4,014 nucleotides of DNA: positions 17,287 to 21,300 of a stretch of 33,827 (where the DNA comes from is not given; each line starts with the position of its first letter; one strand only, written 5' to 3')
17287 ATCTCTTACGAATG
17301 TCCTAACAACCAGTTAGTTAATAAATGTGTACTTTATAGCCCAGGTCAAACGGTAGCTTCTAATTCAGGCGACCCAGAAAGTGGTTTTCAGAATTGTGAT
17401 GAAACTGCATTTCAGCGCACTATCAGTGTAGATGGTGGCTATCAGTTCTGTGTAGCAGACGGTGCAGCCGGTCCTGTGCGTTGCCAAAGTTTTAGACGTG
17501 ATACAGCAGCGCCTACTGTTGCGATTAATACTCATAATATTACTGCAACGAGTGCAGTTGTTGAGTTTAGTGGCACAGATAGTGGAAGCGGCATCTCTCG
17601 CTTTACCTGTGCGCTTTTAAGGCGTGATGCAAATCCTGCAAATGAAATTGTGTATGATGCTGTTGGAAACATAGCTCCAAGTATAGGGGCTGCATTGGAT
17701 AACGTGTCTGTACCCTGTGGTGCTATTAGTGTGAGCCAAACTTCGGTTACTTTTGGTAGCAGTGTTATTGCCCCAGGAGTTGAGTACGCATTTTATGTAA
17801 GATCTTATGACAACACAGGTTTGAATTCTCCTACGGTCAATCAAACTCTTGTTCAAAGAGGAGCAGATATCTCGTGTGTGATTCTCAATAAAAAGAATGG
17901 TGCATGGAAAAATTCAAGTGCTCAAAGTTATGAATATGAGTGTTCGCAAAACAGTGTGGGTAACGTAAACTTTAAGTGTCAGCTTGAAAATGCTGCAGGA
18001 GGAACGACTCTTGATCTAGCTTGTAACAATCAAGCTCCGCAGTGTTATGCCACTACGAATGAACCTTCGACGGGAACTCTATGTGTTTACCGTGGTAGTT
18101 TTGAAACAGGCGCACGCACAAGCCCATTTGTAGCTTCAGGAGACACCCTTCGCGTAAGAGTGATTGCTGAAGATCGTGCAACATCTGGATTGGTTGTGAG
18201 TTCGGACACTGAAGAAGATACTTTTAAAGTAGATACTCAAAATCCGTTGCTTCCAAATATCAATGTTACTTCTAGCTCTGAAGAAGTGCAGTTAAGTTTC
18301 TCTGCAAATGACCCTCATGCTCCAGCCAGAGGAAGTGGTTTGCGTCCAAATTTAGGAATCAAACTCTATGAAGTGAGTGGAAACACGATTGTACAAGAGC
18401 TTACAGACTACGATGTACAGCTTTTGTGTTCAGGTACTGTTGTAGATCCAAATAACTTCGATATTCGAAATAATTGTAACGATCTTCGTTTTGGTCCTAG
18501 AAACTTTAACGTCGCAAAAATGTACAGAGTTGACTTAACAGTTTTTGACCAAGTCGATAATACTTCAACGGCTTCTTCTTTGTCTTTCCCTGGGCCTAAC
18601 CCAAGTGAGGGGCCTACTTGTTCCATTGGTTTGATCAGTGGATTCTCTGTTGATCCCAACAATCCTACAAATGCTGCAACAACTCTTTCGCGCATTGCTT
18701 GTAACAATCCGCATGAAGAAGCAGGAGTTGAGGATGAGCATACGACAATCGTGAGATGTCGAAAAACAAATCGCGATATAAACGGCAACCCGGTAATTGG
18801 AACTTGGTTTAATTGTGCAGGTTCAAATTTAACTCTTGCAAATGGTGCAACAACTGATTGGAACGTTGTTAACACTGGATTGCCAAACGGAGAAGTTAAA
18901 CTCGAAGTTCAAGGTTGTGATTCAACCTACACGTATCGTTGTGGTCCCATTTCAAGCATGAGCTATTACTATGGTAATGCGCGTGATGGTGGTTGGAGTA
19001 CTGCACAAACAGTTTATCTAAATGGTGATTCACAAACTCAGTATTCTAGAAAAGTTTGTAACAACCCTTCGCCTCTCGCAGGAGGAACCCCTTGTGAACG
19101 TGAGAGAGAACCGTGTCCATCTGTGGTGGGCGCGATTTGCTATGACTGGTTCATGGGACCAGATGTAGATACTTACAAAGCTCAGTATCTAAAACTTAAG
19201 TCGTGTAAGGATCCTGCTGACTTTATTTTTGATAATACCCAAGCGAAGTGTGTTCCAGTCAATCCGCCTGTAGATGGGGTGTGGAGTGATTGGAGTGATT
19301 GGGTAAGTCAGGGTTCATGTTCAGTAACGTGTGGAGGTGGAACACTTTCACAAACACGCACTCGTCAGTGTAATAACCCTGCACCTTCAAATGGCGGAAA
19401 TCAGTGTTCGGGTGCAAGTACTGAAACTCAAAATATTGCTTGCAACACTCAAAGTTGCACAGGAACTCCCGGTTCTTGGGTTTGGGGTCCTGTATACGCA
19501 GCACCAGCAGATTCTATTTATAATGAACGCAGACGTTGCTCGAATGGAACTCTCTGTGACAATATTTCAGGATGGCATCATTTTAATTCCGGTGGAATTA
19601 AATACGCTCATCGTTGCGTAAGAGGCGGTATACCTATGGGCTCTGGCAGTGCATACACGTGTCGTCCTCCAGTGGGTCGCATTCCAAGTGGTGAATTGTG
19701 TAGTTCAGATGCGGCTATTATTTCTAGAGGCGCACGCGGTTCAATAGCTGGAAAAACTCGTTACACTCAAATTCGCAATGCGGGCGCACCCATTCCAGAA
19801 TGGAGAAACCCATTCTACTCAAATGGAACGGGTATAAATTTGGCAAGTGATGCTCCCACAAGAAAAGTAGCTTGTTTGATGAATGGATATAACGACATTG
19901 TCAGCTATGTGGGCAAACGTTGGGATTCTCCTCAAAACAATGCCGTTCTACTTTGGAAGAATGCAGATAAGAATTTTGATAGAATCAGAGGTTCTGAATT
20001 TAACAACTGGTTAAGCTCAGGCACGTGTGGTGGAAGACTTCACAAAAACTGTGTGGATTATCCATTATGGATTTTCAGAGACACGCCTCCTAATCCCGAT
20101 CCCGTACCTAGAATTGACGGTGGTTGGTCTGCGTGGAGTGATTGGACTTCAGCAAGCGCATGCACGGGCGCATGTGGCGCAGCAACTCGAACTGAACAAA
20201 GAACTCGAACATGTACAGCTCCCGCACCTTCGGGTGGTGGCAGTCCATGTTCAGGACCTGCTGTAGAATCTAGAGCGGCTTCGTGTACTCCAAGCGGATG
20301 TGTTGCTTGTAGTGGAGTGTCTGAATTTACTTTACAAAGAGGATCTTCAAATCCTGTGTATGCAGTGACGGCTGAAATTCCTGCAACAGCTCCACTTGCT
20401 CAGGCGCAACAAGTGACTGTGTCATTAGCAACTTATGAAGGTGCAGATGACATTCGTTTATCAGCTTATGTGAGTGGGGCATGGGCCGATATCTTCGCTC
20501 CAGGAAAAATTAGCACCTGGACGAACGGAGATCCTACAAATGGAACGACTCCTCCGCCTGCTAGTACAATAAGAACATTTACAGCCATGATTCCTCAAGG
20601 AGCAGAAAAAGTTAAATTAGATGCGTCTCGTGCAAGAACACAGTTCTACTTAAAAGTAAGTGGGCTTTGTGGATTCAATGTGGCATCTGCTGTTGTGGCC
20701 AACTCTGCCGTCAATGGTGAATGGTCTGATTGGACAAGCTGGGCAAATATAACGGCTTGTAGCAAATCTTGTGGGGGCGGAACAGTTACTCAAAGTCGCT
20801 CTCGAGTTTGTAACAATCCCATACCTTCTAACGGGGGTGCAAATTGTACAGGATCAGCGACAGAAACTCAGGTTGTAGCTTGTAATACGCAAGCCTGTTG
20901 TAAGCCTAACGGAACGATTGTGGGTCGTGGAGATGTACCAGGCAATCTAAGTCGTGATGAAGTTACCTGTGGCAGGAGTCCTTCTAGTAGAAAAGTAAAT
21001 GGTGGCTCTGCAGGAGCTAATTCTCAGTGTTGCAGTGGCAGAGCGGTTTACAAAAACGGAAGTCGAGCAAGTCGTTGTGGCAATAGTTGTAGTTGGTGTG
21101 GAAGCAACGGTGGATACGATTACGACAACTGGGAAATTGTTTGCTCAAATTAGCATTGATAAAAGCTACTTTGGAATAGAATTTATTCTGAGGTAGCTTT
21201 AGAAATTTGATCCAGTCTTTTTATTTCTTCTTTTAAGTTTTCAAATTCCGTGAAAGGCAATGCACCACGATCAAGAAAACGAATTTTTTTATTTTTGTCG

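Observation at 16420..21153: Giant bacterial surface protein with three canonical thrombospondin type-1 repeats, an RGD motif and FN3-like modules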

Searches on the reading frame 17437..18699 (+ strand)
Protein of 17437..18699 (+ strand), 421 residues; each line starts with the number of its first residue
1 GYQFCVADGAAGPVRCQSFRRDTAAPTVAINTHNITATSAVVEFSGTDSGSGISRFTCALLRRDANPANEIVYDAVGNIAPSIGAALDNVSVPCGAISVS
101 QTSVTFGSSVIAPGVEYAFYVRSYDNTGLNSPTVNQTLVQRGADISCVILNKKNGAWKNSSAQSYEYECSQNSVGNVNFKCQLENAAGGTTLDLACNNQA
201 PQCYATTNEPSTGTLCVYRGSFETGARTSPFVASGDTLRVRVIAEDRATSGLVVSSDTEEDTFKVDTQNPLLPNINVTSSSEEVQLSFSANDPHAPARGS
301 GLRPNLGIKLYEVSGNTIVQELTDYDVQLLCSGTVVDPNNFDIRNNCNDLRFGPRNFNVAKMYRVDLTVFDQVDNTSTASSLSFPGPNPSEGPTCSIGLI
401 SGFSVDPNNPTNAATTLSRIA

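Call 8: search_protein_families(library=pfam, proteins=[window:17437-18699:+], max_evalue=10)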
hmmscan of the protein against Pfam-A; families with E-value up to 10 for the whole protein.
window:17437-18699:+ (421 aa): 4 families
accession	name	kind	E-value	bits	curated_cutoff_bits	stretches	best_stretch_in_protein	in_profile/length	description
PF00041.27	fn3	-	0.048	14.3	25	1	26-130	3-75/84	Fibronectin type III domain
PF02019.24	WIF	-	0.16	12.2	25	0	112-183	53-110/131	WIF domain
PF24893.1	DUF7743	-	0.17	12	27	1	22-58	3-40/120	Domain of unknown function (DUF7743)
PF17963.7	Big_9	-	1.6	10.1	23.6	0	230-290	4-60/89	Bacterial Ig domain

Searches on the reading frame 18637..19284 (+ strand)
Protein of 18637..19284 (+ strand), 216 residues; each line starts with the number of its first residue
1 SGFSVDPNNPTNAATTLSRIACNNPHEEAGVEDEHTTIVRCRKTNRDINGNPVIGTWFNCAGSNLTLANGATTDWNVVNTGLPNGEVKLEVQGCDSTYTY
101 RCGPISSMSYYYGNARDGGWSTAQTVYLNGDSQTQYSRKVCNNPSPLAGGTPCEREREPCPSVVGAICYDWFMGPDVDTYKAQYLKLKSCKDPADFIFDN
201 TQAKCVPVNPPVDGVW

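Call 8: search_protein_families(library=pfam, proteins=[window:18637-19284:+], max_evalue=10)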
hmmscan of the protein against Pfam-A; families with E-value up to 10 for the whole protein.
window:18637-19284:+ (216 aa): 1 family
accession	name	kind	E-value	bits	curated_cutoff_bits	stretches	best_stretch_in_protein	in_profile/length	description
PF08475.15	Baculo_VP91_N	-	0.11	12.6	24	1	189-210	135-154/192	Viral capsid protein 91 N-terminal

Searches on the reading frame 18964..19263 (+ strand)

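Call 8: search_protein_families(library=pfam, proteins=[window:18964-19263:+], max_evalue=10)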
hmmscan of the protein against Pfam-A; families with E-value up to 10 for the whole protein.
seq(100 aa): 1 family
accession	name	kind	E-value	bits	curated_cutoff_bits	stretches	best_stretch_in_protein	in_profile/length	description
PF08475.15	Baculo_VP91_N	-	0.15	12.2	24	1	80-100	135-153/192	Viral capsid protein 91 N-terminal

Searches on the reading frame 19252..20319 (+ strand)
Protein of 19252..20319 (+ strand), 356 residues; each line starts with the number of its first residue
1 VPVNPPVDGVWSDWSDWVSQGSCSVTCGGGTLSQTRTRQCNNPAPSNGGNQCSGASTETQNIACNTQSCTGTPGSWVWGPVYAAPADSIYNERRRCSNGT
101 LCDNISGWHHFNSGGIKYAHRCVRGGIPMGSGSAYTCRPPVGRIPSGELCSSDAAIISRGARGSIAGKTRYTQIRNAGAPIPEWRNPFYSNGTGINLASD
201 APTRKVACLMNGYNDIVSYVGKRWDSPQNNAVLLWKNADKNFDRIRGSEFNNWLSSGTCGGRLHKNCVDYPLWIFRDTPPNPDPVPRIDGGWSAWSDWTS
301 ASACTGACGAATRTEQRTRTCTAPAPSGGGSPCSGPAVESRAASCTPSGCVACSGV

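Call 53: predict_structure(alignment_id=A5)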
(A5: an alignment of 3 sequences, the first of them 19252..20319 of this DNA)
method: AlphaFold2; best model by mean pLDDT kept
length: 356 residues; sequences in the alignment: 3
mean_pLDDT: 42.5   pTM: 0.22
mean pLDDT of the five models: 42.5, 41.6, 40.2, 39.1, 35.2
residues with pLDDT >= 90: 0; 70-90: 54; 50-70: 60; < 50: 242
segments of 3 or more residues with pLDDT < 50: 22-31, 63-288, 327-329
pLDDT, mean of each block of 10 residues (from residue 1): 56 62 45 64 62 68 42 25 25 26 29 29 29 29 25 25 28 27 25 25 26 26 27 31 34 36 30 29 41 80 82 84 55 69 82 57
secondary structure, 60 per line:
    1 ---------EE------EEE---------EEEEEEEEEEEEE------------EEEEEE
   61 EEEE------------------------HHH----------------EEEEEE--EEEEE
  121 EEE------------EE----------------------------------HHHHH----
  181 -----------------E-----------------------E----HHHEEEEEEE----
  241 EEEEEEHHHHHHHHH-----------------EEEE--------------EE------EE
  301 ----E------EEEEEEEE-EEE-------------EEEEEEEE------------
elements in order: E18-20 E30-42 E55-64 E108-113 E116-123 H172-176 E230-236 E241-246 H247-255 E273-276 E312-319 E321-323 E337-344

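Call 58: fold_search(model_id=the predicted structure, library=pdb)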
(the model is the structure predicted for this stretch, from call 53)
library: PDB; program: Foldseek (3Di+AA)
matches with E <= 10: 76; with E <= 0.001: 0
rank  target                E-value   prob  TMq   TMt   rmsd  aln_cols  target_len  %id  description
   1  1w0r_A                2.4e-03  0.63  0.12  0.10  38.4       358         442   19  Solution structure of dimeric form of properdin by X-ray solution scattering and analytical ultracentrifugation (released 2005-07-06)
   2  5ftt_E                9.6e-03  0.30  0.12  0.15  30.6       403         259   12  Octameric complex of Latrophilin 3 (Lec, Olf) , Unc5D (Ig, Ig2, TSP1) and FLRT2 (LRR) (released 2016-05-04)
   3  6rur_V                1.3e-02  0.60  0.11  0.18  31.1       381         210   16  Structure of the SCIN stabilized C3bBb convertase bound to properdin (released 2019-08-21)
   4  6ruv_V                2.2e-02  0.51  0.11  0.18  30.6       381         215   16  Structure of the SCIN stabilized C3bBb convertase bound to Properdin and a the non-inhibitory nanobody hFPNb1 (released 2019-08-21)
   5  3r6b                  2.7e-02  1.00  0.12  0.29   5.5        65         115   49  Crystal Structure of Thrombospondin-1 TSR Domains 2 and 3 (released 2011-08-10)
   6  7za1_E                3.2e-02  0.20  0.11  0.15  30.3       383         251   12  GPC3-Unc5D octamer structure and role in cell migration (released 2022-11-02)
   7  5ftt_A                3.2e-02  0.20  0.12  0.16  30.6       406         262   12  Octameric complex of Latrophilin 3 (Lec, Olf) , Unc5D (Ig, Ig2, TSP1) and FLRT2 (LRR) (released 2016-05-04)
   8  3ghm_A                3.4e-02  0.93  0.11  0.11   7.5        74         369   40  Crystal structure of the exosite-containing fragment of human ADAMTS13 (form-1) (released 2009-10-27)
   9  7yyk                  3.6e-02  1.00  0.12  0.29   5.5        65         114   49  Crystal structure of the O-fucosylated form of TSRs1-3 from the human thrombospondin 1 (released 2022-05-25)
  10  6rus_B                4.2e-02  0.33  0.11  0.17  30.3       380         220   16  Structure of a functional properdin monomer (released 2019-08-21)
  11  6s08_A                4.5e-02  0.38  0.11  0.18  30.9       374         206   16  Crystal Structure of Properdin (TSR domains N1 & 456) (released 2019-09-04)
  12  6rus_A                4.7e-02  0.63  0.15  0.21  33.9       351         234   18  Structure of a functional properdin monomer (released 2019-08-21)
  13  6s0a_A                5.6e-02  0.28  0.11  0.17  31.6       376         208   16  Crystal Structure of Properdin (TSR domains N12 & 456) (released 2019-09-04)
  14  7r84_A                6.2e-02  1.00  0.11  0.58   3.8        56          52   38  Structure of mouse BAI1 (ADGRB1) TSR3 domain in P21 space group (released 2021-11-10)
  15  7b26_A                6.6e-02  0.80  0.10  0.24   5.6        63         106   41  CirpA1 in complex with pseudo-monomeric Properdin lacking TSR2-3 (released 2021-12-08)
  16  1lsl                  7.0e-02  0.99  0.12  0.30   5.2        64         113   50  Crystal Structure of the Thrombospondin-1 Type 1 Repeats (released 2002-12-18)
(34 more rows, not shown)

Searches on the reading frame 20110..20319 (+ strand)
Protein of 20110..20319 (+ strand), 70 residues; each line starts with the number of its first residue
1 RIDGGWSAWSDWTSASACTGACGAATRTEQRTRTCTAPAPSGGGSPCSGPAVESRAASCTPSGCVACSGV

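Call 8: search_protein_families(library=pfam, proteins=[window:20110-20319:+], max_evalue=10)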
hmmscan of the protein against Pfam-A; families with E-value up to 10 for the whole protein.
seq(70 aa): 3 families
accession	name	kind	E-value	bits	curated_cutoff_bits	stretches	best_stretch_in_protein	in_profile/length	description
PF22195.2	TSP1_CFP_C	-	0.0033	18.3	27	1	7-40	3-35/90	CFP-like, C-terminal thrombospondin type 1 domain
PF00090.25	TSP_1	-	0.0079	16.8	21.6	1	10-63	1-48/49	Thrombospondin type 1 domain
PF19028.6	TSP1_spondin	-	0.025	15.3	41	1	8-64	5-52/52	Spondin-like TSP1 domain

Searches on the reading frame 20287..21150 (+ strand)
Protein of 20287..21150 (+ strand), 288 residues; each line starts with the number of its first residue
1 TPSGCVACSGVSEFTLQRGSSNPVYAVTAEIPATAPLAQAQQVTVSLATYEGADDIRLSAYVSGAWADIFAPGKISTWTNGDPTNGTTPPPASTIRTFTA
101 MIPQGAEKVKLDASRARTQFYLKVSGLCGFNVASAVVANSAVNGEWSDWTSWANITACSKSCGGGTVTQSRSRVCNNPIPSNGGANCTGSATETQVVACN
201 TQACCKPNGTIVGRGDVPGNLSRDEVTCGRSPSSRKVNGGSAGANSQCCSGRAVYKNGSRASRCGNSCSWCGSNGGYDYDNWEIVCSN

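Call 54: predict_structure(alignment_id=A6)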
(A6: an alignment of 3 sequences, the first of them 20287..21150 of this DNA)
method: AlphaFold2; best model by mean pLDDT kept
length: 288 residues; sequences in the alignment: 3
mean_pLDDT: 52.4   pTM: 0.45
mean pLDDT of the five models: 52.4, 52.3, 52.1, 49.3, 47.2
residues with pLDDT >= 90: 0; 70-90: 83; 50-70: 58; < 50: 147
segments of 3 or more residues with pLDDT < 50: 1-3, 20-24, 80-84, 140-165, 178-187, 197-288
pLDDT, mean of each block of 10 residues (from residue 1): 52 69 60 85 81 71 84 53 55 79 89 67 84 67 43 44 47 52 46 49 31 26 24 21 26 29 28 25 27
secondary structure, 60 per line:
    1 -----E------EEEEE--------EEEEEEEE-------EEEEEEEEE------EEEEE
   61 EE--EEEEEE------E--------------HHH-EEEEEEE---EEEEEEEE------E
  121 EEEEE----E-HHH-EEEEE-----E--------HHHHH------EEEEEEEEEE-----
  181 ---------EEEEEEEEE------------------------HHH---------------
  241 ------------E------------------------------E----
elements in order: E13-17 E26-33 E41-49 E56-62 E65-70 E96-102 E106-113 E120-125 E136-140 H155-159 E166-175 E190-198

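Call 57: fold_search(model_id=the predicted structure, library=pdb)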
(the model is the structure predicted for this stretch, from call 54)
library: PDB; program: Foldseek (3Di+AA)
matches with E <= 10: 1466; with E <= 0.001: 0
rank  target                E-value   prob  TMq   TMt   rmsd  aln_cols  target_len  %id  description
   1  9ues_B                3.4e-03  1.00  0.23  0.17   5.6       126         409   13  Crystal structure of an inactive TKSP mutant in complex with the TKS propeptide (released 2026-02-18)
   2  7r1e_B                3.8e-03  1.00  0.25  0.13   8.6       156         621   12  Mosquitocidal Cry11Ba determined at pH 10.4 from naturally-occurring nanocrystals by Serial femtosecond crystallograph (released 2022-07-27)
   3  7r1e_A                5.3e-03  0.99  0.25  0.13   8.3       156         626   12  Mosquitocidal Cry11Ba determined at pH 10.4 from naturally-occurring nanocrystals by Serial femtosecond crystallograph (released 2022-07-27)
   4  7qx5                  5.3e-03  0.99  0.24  0.12   8.9       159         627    9  mosquitocidal Cry11Aa-Y449F determined at pH 7 from naturally-occurring nanocrystals by Serial femtosecond crystallograp (released 2022-07-27)
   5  2cdp_C                5.6e-03  0.99  0.23  0.43   6.5       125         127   18  Structure of a CBM6 in complex with neoagarohexaose (released 2006-02-08)
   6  7qx6                  5.6e-03  0.97  0.22  0.12  11.0       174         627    7  mosquitocidal Cry11Aa-E583Q determined at pH 7 from naturally-occurring nanocrystals by Serial femtosecond crystallograp (released 2022-07-27)
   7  7uab_A                6.9e-03  0.28  0.13  0.09  17.5       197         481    7  Human pro-meprin alpha (zymogen state) (released 2022-11-02)
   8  4yu5_B                7.8e-03  0.98  0.26  0.13   8.6       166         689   14  Crystal structure of selenomethionine variant of Bacillus anthracis immune inhibitor A2 peptidase zymogen (released 2015-10-28)
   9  7qx4                  9.2e-03  0.95  0.22  0.12  10.4       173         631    8  mosquitocidal Cry11Aa determined at pH 7 from naturally-occurring nanocrystals by Serial femtosecond crystallography (released 2022-07-27)
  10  7uai_C                9.2e-03  0.85  0.22  0.13  14.2       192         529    9  Meprin alpha helix in complex with fetuin-B (released 2022-11-02)
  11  7qx7                  9.7e-03  0.95  0.22  0.12  10.8       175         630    8  mosquitocidal Cry11Aa-F17Y determined at pH 7 from naturally-occurring nanocrystals by Serial femtosecond crystallograph (released 2022-07-27)
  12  2cdp_B                1.0e-02  0.98  0.23  0.43   6.5       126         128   17  Structure of a CBM6 in complex with neoagarohexaose (released 2006-02-08)
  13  7vrn_B                1.0e-02  0.30  0.13  0.10  20.4       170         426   14  Structure of infectious bursal disease virus Gt strain (released 2022-03-30)
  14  3afg_B                1.1e-02  0.99  0.24  0.15   6.1       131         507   12  Crystal structure of ProN-Tk-SP from Thermococcus kodakaraensis (released 2010-08-04)
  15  7qyd_A                1.1e-02  0.96  0.23  0.12   8.7       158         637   13  mosquitocidal Cry11Ba determined at pH 6.5 from naturally-occurring nanocrystals by Serial femtosecond crystallography (released 2022-07-27)
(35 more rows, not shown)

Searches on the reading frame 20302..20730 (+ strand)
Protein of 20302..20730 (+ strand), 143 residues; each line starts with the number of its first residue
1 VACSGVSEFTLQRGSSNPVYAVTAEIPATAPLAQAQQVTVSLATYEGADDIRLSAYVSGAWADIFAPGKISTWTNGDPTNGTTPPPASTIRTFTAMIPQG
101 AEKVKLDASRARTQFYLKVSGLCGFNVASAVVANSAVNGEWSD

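Call 8: search_protein_families(library=pfam, proteins=[window:20302-20730:+], max_evalue=10)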
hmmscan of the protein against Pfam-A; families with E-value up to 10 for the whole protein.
window:20302-20730:+ (143 aa): 1 family
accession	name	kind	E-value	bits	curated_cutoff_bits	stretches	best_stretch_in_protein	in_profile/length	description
PF23955.1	DUF7284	-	0.001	19.5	27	1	75-139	132-188/278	Family of unknown function (DUF7284)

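Call 72: search_solved_structures(query=window:20302-20730:+, max_evalue=1)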
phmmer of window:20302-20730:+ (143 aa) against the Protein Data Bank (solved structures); distinct sequences matched with E-value up to 1: 0.

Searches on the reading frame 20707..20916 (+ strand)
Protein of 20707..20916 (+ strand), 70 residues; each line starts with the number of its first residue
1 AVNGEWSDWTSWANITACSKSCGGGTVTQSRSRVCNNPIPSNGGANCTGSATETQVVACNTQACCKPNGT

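Call 8: search_protein_families(library=pfam, proteins=[window:20707-20916:+], max_evalue=10)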
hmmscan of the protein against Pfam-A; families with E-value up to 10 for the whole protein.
seq(70 aa): 4 families
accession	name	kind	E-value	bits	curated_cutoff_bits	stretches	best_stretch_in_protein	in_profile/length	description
PF00090.25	TSP_1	-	3.9e-07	30.6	21.6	1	11-64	2-49/49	Thrombospondin type 1 domain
PF19028.6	TSP1_spondin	-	0.00016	22.4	41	1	7-64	4-52/52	Spondin-like TSP1 domain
PF19030.6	TSP1_ADAMTS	-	0.00025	21.7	23.8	1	15-64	6-55/55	Thrombospondin type 1 domain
PF22195.2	TSP1_CFP_C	-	0.017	16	27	1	3-43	2-38/90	CFP-like, C-terminal thrombospondin type 1 domain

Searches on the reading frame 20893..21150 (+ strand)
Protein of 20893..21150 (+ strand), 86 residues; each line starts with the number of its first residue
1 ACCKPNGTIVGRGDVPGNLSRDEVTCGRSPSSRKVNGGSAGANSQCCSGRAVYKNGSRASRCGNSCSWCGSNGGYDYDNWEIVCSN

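Call 8: search_protein_families(library=pfam, proteins=[window:20893-21150:+], max_evalue=10)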
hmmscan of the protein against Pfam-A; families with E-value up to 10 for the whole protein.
window:20893-21150:+ (86 aa): 0 families

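Call 73: search_solved_structures(query=window:20893-21150:+, max_evalue=1)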
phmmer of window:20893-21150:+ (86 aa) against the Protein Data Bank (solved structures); distinct sequences matched with E-value up to 1: 0.
